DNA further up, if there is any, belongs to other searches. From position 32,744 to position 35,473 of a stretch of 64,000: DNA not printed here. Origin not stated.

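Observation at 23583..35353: Orphan 11-gene radical-SAM-rich operon with no visible precursor peptide (Mo/W oxidoreductase, TIM barrel, 3x rSAM/SPASM, MTase, B12-rSAM, NTP-transferase, MTase, CDP-alcohol transferase, FG-GAP protein)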

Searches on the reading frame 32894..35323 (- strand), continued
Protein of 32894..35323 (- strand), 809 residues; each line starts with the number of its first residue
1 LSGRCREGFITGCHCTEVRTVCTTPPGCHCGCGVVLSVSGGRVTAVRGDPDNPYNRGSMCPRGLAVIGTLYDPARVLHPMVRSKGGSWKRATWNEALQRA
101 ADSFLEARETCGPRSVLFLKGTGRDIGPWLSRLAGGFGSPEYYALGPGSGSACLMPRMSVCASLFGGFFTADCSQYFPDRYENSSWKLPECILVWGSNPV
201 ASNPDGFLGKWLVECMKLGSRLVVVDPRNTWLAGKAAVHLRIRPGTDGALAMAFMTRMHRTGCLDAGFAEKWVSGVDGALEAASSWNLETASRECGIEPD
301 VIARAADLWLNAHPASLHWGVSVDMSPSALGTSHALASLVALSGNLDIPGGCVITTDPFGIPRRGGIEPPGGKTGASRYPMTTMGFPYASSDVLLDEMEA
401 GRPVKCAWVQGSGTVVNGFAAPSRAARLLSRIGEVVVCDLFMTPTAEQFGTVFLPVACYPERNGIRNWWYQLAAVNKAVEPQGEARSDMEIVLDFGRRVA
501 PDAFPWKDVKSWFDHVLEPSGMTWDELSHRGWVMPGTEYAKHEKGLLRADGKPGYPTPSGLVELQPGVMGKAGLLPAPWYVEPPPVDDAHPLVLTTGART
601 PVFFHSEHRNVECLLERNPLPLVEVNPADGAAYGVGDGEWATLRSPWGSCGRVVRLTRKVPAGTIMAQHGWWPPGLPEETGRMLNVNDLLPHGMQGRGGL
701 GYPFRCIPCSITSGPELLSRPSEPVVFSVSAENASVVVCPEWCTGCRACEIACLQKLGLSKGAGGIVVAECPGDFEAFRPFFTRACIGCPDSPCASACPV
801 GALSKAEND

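Call 40: find_encoding_contigs(protein=P0086, flank=10000, max_places=1)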
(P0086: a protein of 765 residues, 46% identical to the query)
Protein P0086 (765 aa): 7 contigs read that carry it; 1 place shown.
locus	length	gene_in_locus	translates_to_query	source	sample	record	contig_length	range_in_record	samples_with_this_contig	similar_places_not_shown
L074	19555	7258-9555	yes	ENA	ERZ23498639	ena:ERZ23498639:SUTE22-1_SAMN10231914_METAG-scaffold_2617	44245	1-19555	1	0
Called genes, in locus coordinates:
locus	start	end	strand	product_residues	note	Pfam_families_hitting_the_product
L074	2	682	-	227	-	?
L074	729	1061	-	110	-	-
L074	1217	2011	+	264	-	-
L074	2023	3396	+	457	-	PF01565:FAD_binding_4, PF02913:FAD-oxidase_C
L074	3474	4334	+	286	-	-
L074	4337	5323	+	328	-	PF03706:LPG_synthase_TM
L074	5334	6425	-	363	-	PF09825:BPL_N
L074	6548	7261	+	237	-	PF13489:Methyltransf_23, PF08241:Methyltransf_11, PF08242:Methyltransf_12, PF13649:Methyltransf_25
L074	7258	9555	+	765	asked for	PF04879:Molybdop_Fe4S4, PF00384:Molybdopterin, PF01568:Molydop_binding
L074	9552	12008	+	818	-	-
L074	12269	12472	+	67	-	PF09957:VapB_antitoxin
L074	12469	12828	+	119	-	PF01850:PIN (faint)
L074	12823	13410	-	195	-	-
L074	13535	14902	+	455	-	PF04055:Radical_SAM, PF13353:Fer4_12 (weak)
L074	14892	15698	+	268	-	PF01261:AP_endonuc_2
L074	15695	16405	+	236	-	PF00483:NTP_transferase (weak), PF12804:NTP_transf_3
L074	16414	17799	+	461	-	PF13646:HEAT_2 (weak)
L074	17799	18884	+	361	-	PF23023:Anti-Pycsar_Apyc1, PF00753:Lactamase_B, PF12706:Lactamase_B_2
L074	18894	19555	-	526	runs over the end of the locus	PF04055:Radical_SAM, PF13353:Fer4_12 (weak)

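Call 48: find_encoding_contigs(protein=P0122, flank=10000, max_places=1)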
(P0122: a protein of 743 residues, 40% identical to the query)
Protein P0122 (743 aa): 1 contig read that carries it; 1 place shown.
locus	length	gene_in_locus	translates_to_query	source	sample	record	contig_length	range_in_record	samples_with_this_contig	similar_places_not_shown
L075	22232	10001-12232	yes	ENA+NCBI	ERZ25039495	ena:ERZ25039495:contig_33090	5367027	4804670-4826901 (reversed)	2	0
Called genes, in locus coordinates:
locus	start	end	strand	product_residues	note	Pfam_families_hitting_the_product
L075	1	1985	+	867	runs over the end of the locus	PF21423:AhtL-like_1st, PF00384:Molybdopterin, PF01568:Molydop_binding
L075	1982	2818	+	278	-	PF13237:Fer4_10 (weak), PF13247:Fer4_11, PF12838:Fer4_7 (weak), PF13187:Fer4_9 (weak), PF00037:Fer4, PF12797:Fer4_2 (weak), PF12837:Fer4_6 (weak), PF13620:CarboxypepD_reg, +4 more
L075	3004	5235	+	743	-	PF04879:Molybdop_Fe4S4, PF00384:Molybdopterin, PF01568:Molydop_binding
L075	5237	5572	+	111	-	PF13247:Fer4_11 (weak)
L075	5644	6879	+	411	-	PF00083:Sugar_tr, PF07690:MFS_1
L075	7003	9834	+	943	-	PF13191:AAA_16 (weak), PF25873:WHD_MalT, PF13424:TPR_12 (faint), PF17874:TPR_MalT, PF00196:GerE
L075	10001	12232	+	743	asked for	PF04879:Molybdop_Fe4S4, PF00384:Molybdopterin, PF01568:Molydop_binding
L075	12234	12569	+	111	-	PF13247:Fer4_11 (weak)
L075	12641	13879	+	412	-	PF00083:Sugar_tr, PF07690:MFS_1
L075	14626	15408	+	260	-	PF23023:Anti-Pycsar_Apyc1, PF00753:Lactamase_B, PF12706:Lactamase_B_2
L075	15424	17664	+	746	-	PF04879:Molybdop_Fe4S4, PF00384:Molybdopterin, PF01568:Molydop_binding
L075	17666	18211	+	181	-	PF13237:Fer4_10 (faint), PF12838:Fer4_7 (weak), PF12798:Fer4_3 (faint), PF13247:Fer4_11, PF13187:Fer4_9 (weak), PF00037:Fer4, PF12797:Fer4_2 (weak), PF12837:Fer4_6 (weak)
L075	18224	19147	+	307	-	PF03916:NrfD, PF14589:NrfD_2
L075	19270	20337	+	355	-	PF02754:CCG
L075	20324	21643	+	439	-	PF23545:Zn_ribbon_HMPTM, PF04055:Radical_SAM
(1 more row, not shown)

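Call 49: find_encoding_contigs(protein=P0104, flank=10000, max_places=1)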
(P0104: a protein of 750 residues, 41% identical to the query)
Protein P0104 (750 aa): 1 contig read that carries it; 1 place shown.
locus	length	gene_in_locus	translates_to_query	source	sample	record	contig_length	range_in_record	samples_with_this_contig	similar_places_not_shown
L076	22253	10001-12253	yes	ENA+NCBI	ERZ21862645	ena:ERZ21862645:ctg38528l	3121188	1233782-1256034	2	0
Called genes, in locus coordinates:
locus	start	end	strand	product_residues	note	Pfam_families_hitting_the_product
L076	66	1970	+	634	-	PF21623:HK_sensor_dom_bact, PF02518:HATPase_c, PF13581:HATPase_c_2 (weak)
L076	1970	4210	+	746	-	PF00072:Response_reg (weak), PF11849:DUF3369, PF00990:GGDEF (weak), PF00563:EAL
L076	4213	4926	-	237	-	PF01553:Acyltransferase (weak)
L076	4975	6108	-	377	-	PF13506:Glyco_transf_21, PF00535:Glycos_transf_2, PF13641:Glyco_tranf_2_3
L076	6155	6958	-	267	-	PF00515:TPR_1 (faint), PF14559:TPR_19 (faint), PF13432:TPR_16 (faint), PF13424:TPR_12 (faint), PF07719:TPR_2 (faint), PF13428:TPR_14 (faint)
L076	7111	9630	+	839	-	PF00133:tRNA-synt_1, PF01406:tRNA-synt_1e (faint), PF09334:tRNA-synt_1g, PF13603:tRNA-synt_1_2, PF00133:tRNA-synt_1 (weak), PF08264:Anticodon_1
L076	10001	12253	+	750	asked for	PF04879:Molybdop_Fe4S4, PF00384:Molybdopterin, PF01568:Molydop_binding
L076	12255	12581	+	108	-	PF13247:Fer4_11 (weak)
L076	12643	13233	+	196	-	PF12804:NTP_transf_3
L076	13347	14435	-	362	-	PF03480:DctP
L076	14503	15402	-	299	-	PF04909:Amidohydro_2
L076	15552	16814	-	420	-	PF06808:DctM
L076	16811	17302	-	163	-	PF04290:DctQ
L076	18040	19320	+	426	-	PF00070:Pyr_redox (faint), PF07992:Pyr_redox_2, PF13454:NAD_binding_9 (faint), PF13738:Pyr_redox_3 (weak)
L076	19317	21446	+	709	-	PF04879:Molybdop_Fe4S4, PF00384:Molybdopterin, PF01568:Molydop_binding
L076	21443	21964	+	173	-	PF13237:Fer4_10 (faint), PF13187:Fer4_9 (faint), PF13247:Fer4_11, PF12838:Fer4_7 (weak), PF12797:Fer4_2 (weak), PF00037:Fer4, PF12837:Fer4_6 (weak)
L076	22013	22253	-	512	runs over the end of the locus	PF01134:GIDA (faint), PF01266:DAO (faint), PF01593:Amino_oxidase, PF03486:HI0933_like (faint), PF07992:Pyr_redox_2 (faint), PF13450:NAD_binding_8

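Call 51: search_protein_families(library=pfam, proteins=[L072:8679-9263:+, L072:12460-13305:-, L072:13302-14000:-, L072:15623-16282:-, L072:20542-21780:+, L074:9552-12008:+, L074:12823-13410:-, L074:16414-17799:+, L074:1217-2011:+, L074:3474-4334:+], max_evalue=0.1)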
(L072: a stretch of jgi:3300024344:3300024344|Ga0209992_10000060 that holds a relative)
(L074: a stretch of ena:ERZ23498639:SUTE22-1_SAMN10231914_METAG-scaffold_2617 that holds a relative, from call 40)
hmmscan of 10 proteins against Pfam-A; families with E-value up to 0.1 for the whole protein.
L072:8679-9263:+ (194 aa): 0 families

L072:12460-13305:- (281 aa): 0 families

L072:13302-14000:- (232 aa): 0 families

L072:15623-16282:- (219 aa): 0 families

L072:20542-21780:+ (412 aa): 1 family
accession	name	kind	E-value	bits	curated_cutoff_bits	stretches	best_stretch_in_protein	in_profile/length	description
PF01814.28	Hemerythrin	-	0.039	14.9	25.3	1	250-306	64-115/127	Hemerythrin HHE cation binding domain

L074:9552-12008:+ (818 aa): 6 families
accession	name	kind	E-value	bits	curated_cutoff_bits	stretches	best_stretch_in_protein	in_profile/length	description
PF03118.21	RNA_pol_A_CTD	-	8e-15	54.8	23.8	2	126-182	10-66/67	Bacterial RNA polymerase, alpha chain C terminal domain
PF04545.22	Sigma70_r4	-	0.00021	21.2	24.1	1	391-439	1-49/50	Sigma-70, region 4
PF14520.12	HHH_5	-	0.0004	21.3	27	1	252-290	18-56/57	Helix-hairpin-helix domain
PF16509.11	KORA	-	0.0005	20.7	26.7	1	398-436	18-56/84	TrfB plasmid transcriptional repressor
PF22993.4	SAM_EPH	-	0.013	15.6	27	0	249-277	20-47/60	Ephrin receptor 1 SAM domain-like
PF13187.11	Fer4_9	-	0.019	15.4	27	1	11-77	2-51/52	4Fe-4S dicluster domain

L074:12823-13410:- (195 aa): 0 families

L074:16414-17799:+ (461 aa): 3 families
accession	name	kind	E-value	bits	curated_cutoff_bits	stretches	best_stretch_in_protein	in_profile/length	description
PF13646.12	HEAT_2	-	6.3e-06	26.8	27.7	1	412-460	5-56/88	HEAT repeats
PF02985.28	HEAT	-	3.1e-05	24.2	23.5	0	438-458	3-23/31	HEAT repeat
PF12717.13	Cnd1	-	0.055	14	26.4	0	435-457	21-43/162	non-SMC mitotic condensation complex subunit 1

L074:1217-2011:+ (264 aa): 1 family
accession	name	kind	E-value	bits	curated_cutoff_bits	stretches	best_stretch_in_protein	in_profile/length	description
PF00565.23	SNase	-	0.00038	21.3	21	1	78-180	1-106/107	Staphylococcal nuclease homologue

L074:3474-4334:+ (286 aa): 1 family
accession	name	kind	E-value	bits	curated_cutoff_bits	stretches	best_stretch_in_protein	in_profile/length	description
PF01066.26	CDP-OH_P_transf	-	5.1e-05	24.1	22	1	45-143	4-95/152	CDP-alcohol phosphatidyltransferase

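Call 54: search_protein_families(library=ncbifam, proteins=[L076:12643-13233:+, L073:8656-10020:+, L073:17443-18144:+, L073:18967-19752:+], max_evalue=0.001)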
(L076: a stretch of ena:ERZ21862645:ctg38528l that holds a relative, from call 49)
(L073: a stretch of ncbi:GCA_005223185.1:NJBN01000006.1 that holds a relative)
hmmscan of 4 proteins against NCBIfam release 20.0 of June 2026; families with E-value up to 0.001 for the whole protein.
L076:12643-13233:+ (196 aa): 11 families
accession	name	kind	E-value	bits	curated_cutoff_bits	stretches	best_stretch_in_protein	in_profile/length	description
NF011056.0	PRK14489.1-1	equivalog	6.1e-32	111.1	379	1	11-193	6-192/363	bifunctional molybdenum cofactor guanylyltransferase MobA/molybdopterin-guanine dinucleotide biosynthesis adaptor protein MobB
TIGR02665.1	molyb_mobA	equivalog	2.2e-29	102.8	151.85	1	13-189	3-184/186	molybdenum cofactor guanylyltransferase MobA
NF001457.0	PRK00317.1-3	equivalog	4.2e-26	91.7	164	1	13-192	4-192/200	molybdenum cofactor guanylyltransferase MobA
NF011059.0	PRK14490.1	equivalog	2.4e-24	86.2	354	1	4-193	174-365/374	bifunctional molybdenum cofactor guanylyltransferase MobA/molybdopterin-guanine dinucleotide biosynthesis adaptor protein MobB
NF001837.0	PRK00560.1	equivalog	2.4e-22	79.6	182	1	9-194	7-188/196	molybdenum cofactor guanylyltransferase MobA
NF002741.0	PRK02726.1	equivalog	6.6e-17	61.8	179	1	7-185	4-186/200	molybdenum cofactor guanylyltransferase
NF011070.0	PRK14500.1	equivalog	3.2e-15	56.2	606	1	11-194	167-352/358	putative bifunctional molybdopterin-guanine dinucleotide biosynthesis protein MoaC/MobA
NF001855.0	PRK00576.1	equivalog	5.4e-13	49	205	1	7-186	3-185/197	molybdenum cofactor guanylyltransferase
TIGR03310.1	matur_MocA_YgfJ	equivalog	1.5e-09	38.1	186.45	1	13-192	2-187/188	molybdenum cofactor cytidylyltransferase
NF011057.0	PRK14489.1-2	subfamily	6.1e-09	35.6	541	1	11-190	7-191/363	bifunctional molybdenum cofactor guanylyltransferase MobA/molybdopterin-guanine dinucleotide biosynthesis adaptor protein MobB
NF011058.0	PRK14489.1-3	exception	1.2e-06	27.3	820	1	11-185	9-193/382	molybdenum cofactor guanylyltransferase MobA, DUF3305 domain-containing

L073:8656-10020:+ (454 aa): 19 families
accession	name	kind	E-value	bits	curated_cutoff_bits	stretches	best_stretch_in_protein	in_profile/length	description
TIGR04385.1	B12_rSAM_cofa1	equivalog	5.6e-76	256.5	450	1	24-413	16-410/438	B12 lower ligand biosynthesis radical SAM protein BzaD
TIGR04072.2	rSAM_ladder_B12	equivalog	8e-57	192.8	360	1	11-410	1-384/443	lipid biosynthesis B12-binding/radical SAM protein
TIGR04479.1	bcpD_PhpK_rSAM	subfamily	4.5e-27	94.6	600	1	148-369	194-408/504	PhpK family radical SAM P-methyltransferase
TIGR02026.1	BchE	equivalog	2.2e-24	86.2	481.35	1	27-340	21-336/497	magnesium-protoporphyrin IX monomethyl ester anaerobic oxidative cyclase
TIGR04428.1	B12_rSAM_trp_MT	equivalog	1.4e-22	79.8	500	2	200-317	215-340/558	tryptophan 2-C-methyltransferase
NF050148.1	rSAM_ApyD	equivalog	6.4e-17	61.2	750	1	29-342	26-339/645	RiPP biosynthesis radical SAM protein ApyD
NF045585.1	rSAM_slr0320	equivalog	3.8e-15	55.4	775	1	79-319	112-357/511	photosystem II high light acclimation radical SAM protein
NF038361.1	rSAM_Sden_1168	equivalog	8.2e-14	51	575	1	89-318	154-399/560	Sden_1168 family B12-binding radical SAM P-methyltransferase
TIGR03471.1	HpnJ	equivalog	1.7e-13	50.3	577.6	1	94-334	86-330/472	hopanoid biosynthesis associated radical SAM protein HpnJ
TIGR04013.1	B12_SAM_MJ_1487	hypoth_equivalog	3.9e-13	49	251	1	91-255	55-205/382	TIGR04013 family B12-binding domain/radical SAM domain-containing protein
TIGR04295.1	B12_rSAM_oligo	hypoth_equivalog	5.4e-13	48.4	400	1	18-336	16-328/422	TIGR04295 family B12-binding domain-containing radical SAM protein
NF033712.0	B12_rSAM_KedN5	subfamily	7.1e-13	47.6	700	1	45-257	41-251/624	KedN5 family methylcobalamin-dependent radical SAM C-methyltransferase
TIGR04014.1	B12_SAM_MJ_0865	equivalog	4.7e-12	45.4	360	1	94-250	56-209/434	methyl-coenzyme M reductase glutamine C-methyltransferase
TIGR04367.1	HpnR_B12_rSAM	equivalog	6.2e-12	44.8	650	1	27-339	21-323/490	hopanoid C-3 methylase HpnR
NF033070.1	rSAM_AprD4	equivalog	1e-11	44.4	500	1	175-403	169-395/456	AprD4 family radical SAM diol-dehydratase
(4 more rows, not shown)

L073:17443-18144:+ (233 aa): 30 families (the best 25 are shown)
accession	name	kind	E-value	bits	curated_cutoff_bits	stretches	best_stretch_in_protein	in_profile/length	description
NF041135.1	IPPtranDIPPsyn_Thcocales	equivalog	6e-26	91.4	580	1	1-228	1-216/419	bifunctional L-myo-inositol-1-phosphate cytidylyltransferase/CDP-L-myo-inositol myo-inositolphosphotransferase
NF045665.1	NTPtran_DVU1551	equivalog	8.7e-15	54.6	315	1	1-93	1-90/359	DVU_1551 family NTP transferase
TIGR03992.1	Arch_glmU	subfamily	1.3e-13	50.6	292.1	1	1-125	1-131/393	bifunctional sugar-1-phosphate nucleotidylyltransferase/acetyltransferase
NF041313.1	UDPGP_AglF_Halo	equivalog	1.2e-09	38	400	1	1-56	1-59/234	UTP--glucose-1-phosphate uridylyltransferase AglF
TIGR00453.1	ispD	equivalog_domain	3e-09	36.7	181.3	1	3-54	2-53/219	2-C-methyl-D-erythritol 4-phosphate cytidylyltransferase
TIGR01173.1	glmU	equivalog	3.1e-09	36.2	366.85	1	1-69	1-69/452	bifunctional UDP-N-acetylglucosamine diphosphorylase/glucosamine-1-phosphate N-acetyltransferase GlmU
TIGR00454.1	TIGR00454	hypoth_equivalog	6.9e-09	35.8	174.7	1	1-61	1-60/183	TIGR00454 family protein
TIGR03310.1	matur_MocA_YgfJ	equivalog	2.4e-08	34.2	186.45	1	3-111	2-111/188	molybdenum cofactor cytidylyltransferase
NF045761.1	NAMPUrTaseMurU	equivalog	5.8e-08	32.9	250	1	1-60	1-63/226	N-acetylmuramate alpha-1-phosphate uridylyltransferase MurU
NF041173.1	Sug_nt_acttase_Thmprot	equivalog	3e-07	29.8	600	1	1-126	1-131/405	bifunctional sugar-1-phosphate nucleotidylyltransferase/acetyltransferase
NF010933.0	PRK14353.1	equivalog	3.4e-07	29.3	505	1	2-66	7-71/453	bifunctional UDP-N-acetylglucosamine diphosphorylase/glucosamine-1-phosphate N-acetyltransferase GlmU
NF010932.0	PRK14352.1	equivalog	5e-07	28.7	611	1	3-65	9-71/488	bifunctional UDP-N-acetylglucosamine diphosphorylase/glucosamine-1-phosphate N-acetyltransferase GlmU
NF001186.0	PRK00155.2-3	equivalog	9.1e-07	28.5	253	1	2-53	6-58/224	2-C-methyl-D-erythritol 4-phosphate cytidylyltransferase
NF010934.1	PRK14354.1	equivalog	9.8e-07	27.6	450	1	3-63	2-62/447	bifunctional UDP-N-acetylglucosamine diphosphorylase/glucosamine-1-phosphate N-acetyltransferase GlmU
NF001457.0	PRK00317.1-3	equivalog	1.2e-06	28.1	164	1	1-52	2-51/200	molybdenum cofactor guanylyltransferase MobA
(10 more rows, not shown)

L073:18967-19752:+ (261 aa): 3 families
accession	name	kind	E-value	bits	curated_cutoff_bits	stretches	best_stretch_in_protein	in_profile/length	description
NF040950.1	archin_ph_syn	equivalog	1.5e-12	47.8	180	1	31-128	8-102/191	archaetidylinositol phosphate synthase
NF045883.1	PIPSynth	equivalog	6.8e-07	29.2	170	1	29-123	5-96/197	phosphatidylinositol phosphate synthase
NF041135.1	IPPtranDIPPsyn_Thcocales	equivalog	8.3e-06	25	580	1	27-118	231-316/419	bifunctional L-myo-inositol-1-phosphate cytidylyltransferase/CDP-L-myo-inositol myo-inositolphosphotransferase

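Call 66: search_protein_families(library=padloc, proteins=[window:32894-35323:-], max_evalue=0.001)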
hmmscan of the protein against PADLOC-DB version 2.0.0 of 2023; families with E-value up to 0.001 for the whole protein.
window:32894-35323:- (809 aa): 0 families
